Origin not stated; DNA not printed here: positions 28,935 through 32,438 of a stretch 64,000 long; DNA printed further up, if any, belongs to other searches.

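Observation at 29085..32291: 1068-aa fusion of an O-antigen-ligase/polymerase-like domain with a second GT-C-like membrane domain; ligase signature His replaced by Asp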

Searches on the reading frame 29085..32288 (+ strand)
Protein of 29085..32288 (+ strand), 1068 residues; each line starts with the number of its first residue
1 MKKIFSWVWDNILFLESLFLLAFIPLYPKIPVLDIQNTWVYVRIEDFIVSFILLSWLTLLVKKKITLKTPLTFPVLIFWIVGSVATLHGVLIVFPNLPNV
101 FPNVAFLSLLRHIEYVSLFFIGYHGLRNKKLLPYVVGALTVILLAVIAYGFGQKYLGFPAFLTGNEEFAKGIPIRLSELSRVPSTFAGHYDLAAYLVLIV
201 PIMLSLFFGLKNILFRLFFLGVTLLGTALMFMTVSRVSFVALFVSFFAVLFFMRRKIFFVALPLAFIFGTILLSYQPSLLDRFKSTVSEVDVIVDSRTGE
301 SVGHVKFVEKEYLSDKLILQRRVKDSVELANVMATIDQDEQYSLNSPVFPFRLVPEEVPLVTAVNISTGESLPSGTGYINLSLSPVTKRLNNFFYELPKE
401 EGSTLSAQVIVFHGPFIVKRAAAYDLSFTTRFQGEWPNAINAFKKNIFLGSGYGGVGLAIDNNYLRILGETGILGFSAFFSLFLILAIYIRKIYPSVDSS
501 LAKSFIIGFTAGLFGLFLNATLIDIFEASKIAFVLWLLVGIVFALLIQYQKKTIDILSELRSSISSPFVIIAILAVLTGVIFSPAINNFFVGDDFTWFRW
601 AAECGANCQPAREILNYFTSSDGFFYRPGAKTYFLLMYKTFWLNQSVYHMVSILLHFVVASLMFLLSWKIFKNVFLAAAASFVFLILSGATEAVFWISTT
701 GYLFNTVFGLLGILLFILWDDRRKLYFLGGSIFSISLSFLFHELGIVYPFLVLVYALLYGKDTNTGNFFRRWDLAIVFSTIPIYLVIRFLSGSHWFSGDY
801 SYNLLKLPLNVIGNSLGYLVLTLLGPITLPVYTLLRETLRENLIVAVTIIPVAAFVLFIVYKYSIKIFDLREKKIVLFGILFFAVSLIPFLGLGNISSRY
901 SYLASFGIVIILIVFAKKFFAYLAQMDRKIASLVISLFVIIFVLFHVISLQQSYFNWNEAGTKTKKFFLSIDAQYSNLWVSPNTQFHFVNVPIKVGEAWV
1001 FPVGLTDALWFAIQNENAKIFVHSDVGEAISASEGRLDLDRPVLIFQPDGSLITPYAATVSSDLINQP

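Call 3: search_protein_families(library=pfam, proteins=[window:29085-32288:+], max_evalue=1)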
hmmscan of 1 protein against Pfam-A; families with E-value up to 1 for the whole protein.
window:29085-32288:+ (1068 aa): 1 family
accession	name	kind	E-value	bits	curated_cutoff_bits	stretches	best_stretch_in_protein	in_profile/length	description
PF04932.20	Wzy_C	-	0.0036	17.5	31.7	3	422-480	75-149/149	O-Antigen ligase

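Call 4: search_protein_families(library=ncbifam, proteins=[window:29085-32288:+], max_evalue=1)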
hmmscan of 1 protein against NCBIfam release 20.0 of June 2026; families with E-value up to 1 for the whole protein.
window:29085-32288:+ (1068 aa): 0 families

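Call 9: find_homologous_proteins(query=window:29085-32288:+, max_evalue=0.001)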
Query window:29085-32288:+ (1068 aa): 1305 proteins with E <= 0.001 among 8000 candidates; the best 120 are listed.
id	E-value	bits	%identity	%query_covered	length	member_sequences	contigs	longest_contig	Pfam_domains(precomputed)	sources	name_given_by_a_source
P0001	0.0e+0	2323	100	100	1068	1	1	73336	-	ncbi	-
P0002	0.0e+0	1434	60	100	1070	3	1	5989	-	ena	-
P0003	0.0e+0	1431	60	100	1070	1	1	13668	-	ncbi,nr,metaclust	ncbi:MAG: hypothetical protein A2171_02975 [Candidatus Levybacteria bacterium RBG_13_35_9]|nr:MAG: h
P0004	0.0e+0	1426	60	99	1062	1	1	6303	-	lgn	-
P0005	0.0e+0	1407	59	99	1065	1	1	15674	-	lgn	-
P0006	0.0e+0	1402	58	98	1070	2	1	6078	-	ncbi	-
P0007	0.0e+0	1396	59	99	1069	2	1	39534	-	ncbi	-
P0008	0.0e+0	1385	58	99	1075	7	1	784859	-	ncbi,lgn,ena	-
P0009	0.0e+0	1384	58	99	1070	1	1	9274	-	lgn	-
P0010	0.0e+0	1383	59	99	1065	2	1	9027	-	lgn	-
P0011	0.0e+0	1383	58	99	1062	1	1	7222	-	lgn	-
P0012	0.0e+0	1381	59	99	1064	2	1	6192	-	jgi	jgi:hypothetical protein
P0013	0.0e+0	1378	58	100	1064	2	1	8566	-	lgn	-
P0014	0.0e+0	1377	58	99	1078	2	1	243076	-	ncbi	-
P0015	0.0e+0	1376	59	99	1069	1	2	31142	-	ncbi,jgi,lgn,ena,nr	ncbi:MAG: hypothetical protein COU25_03985 [Candidatus Levybacteria bacterium CG10_big_fil_rev_8_21_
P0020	0.0e+0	1371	57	100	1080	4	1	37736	-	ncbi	-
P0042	0.0e+0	1338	57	99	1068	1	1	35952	-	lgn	-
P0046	0.0e+0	1333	57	99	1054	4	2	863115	-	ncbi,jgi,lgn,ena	-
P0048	0.0e+0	1330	56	99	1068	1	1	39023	-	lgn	-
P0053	0.0e+0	1321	56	100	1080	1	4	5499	-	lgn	-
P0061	0.0e+0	1308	56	99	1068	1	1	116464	-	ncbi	-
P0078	0.0e+0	1281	55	99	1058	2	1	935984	-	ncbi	-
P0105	0.0e+0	1250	53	98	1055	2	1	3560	PF04932.21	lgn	-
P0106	0.0e+0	1249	55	99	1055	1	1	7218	PF04932.21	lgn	-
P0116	0.0e+0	1242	54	99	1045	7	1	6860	-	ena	-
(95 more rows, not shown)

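Call 13: search_solved_structures(query=A1, max_evalue=10, show_alignments=3)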
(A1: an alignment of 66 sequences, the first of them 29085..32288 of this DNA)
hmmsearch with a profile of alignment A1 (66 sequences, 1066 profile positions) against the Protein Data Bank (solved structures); distinct sequences matched with E-value up to 10: 4.
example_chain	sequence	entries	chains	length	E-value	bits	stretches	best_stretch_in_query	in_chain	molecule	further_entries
4j75_A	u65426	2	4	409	0.84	10.7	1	977-1054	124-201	Tryptophanyl-tRNA synthetase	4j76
4jfa_A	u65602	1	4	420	0.88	10.7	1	977-1054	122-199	Tryptophan--tRNA ligase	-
3vvc_A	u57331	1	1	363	1.9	9.6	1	284-384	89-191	Capsular polysaccharide synthesis enzyme Cap8E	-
3vvb_A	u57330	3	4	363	2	9.5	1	284-384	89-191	CapE | Capsular polysaccharide synthesis enzyme Cap8E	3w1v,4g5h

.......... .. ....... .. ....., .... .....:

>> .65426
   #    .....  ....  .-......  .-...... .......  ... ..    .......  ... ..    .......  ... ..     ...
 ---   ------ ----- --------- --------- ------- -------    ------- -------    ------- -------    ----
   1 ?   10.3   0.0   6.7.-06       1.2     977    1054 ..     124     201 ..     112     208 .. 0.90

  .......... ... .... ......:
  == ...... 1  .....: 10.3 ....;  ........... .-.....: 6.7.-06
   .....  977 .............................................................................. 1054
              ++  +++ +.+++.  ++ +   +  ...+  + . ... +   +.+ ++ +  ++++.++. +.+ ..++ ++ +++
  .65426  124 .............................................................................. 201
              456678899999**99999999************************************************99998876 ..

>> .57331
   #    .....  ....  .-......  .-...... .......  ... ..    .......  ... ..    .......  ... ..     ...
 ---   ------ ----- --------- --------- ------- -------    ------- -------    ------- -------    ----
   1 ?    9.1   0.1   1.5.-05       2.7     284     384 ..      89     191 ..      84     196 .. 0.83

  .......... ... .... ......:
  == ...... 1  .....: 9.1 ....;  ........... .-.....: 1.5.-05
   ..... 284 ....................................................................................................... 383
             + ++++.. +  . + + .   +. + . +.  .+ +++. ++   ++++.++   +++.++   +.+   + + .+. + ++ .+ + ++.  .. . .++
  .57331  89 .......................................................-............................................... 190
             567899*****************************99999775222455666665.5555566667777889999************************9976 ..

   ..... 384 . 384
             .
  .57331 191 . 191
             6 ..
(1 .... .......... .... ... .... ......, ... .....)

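Call 28: predict_structure(alignment_id=A1)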
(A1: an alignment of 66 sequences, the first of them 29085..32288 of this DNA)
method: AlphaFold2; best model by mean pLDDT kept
length: 1068 residues; sequences in the alignment: 66
mean_pLDDT: 79.5   pTM: 0.79
mean pLDDT of the five models: 79.5, 79.2, 75.7, 74.6, 74.1
residues with pLDDT >= 90: 277; 70-90: 569; 50-70: 161; < 50: 61
segments of 3 or more residues with pLDDT < 50: 163-186, 365-374, 401-404, 428-433, 1058-1062, 1064-1068
pLDDT, mean of each block of 10 residues (from residue 1): 83 89 77 60 69 83 82 88 80 64 72 85 91 95 88 71 44 33 48 87 94 93 90 75 91 90 82 67 59 82 82 80 63 56 59 84 45 52 83 76 58 85 59 56 70 55 66 82 91 93 96 88 61 90 94 86 88 90 84 83 70 83 74 84 80 94 96 94 87 78 94 96 94 95 91 91 73 91 87 64 69 83 81 76 76 79 82 93 91 78 93 93 90 89 85 87 90 85 87 81 82 85 86 72 87 66 45
secondary structure, 60 per line:
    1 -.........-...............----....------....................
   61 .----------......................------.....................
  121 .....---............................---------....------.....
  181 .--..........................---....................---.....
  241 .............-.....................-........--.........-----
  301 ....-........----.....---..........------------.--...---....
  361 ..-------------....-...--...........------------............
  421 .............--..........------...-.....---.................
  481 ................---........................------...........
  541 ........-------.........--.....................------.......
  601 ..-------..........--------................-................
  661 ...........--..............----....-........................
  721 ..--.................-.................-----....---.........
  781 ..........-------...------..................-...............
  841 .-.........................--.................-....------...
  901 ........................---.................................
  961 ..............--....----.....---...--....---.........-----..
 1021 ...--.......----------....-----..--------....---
elements in order (helices of 4 or more, strands of 3 or more residues): H2-10 H12-26 E31-34 E41-43 H44-61 H72-93 H100-125 H129-156 H166-169 H176-181 H184-209 H213-232 H236-253 H255-275 H277-284 E287-295 E301-304 E306-309 H310-313 E318-322 H326-335 E357-362 E376-379 E386-396 E409-425 H426-433 H436-445 H456-460 H464-496 H500-523 H530-548 H556-564 H567-587 H594-602 H610-619 H628-643 H645-671 H674-687 H692-695 H697-722 H725-741 H743-759 H765-768 H772-790 H807-824 H826-841 H843-867 H870-886 H888-891 H898-924 H928-974 H977-980 E985-989 E993-995 E998-1001 H1005-1013 E1019-1023 H1026-1032 E1043-1046 H1062-1065
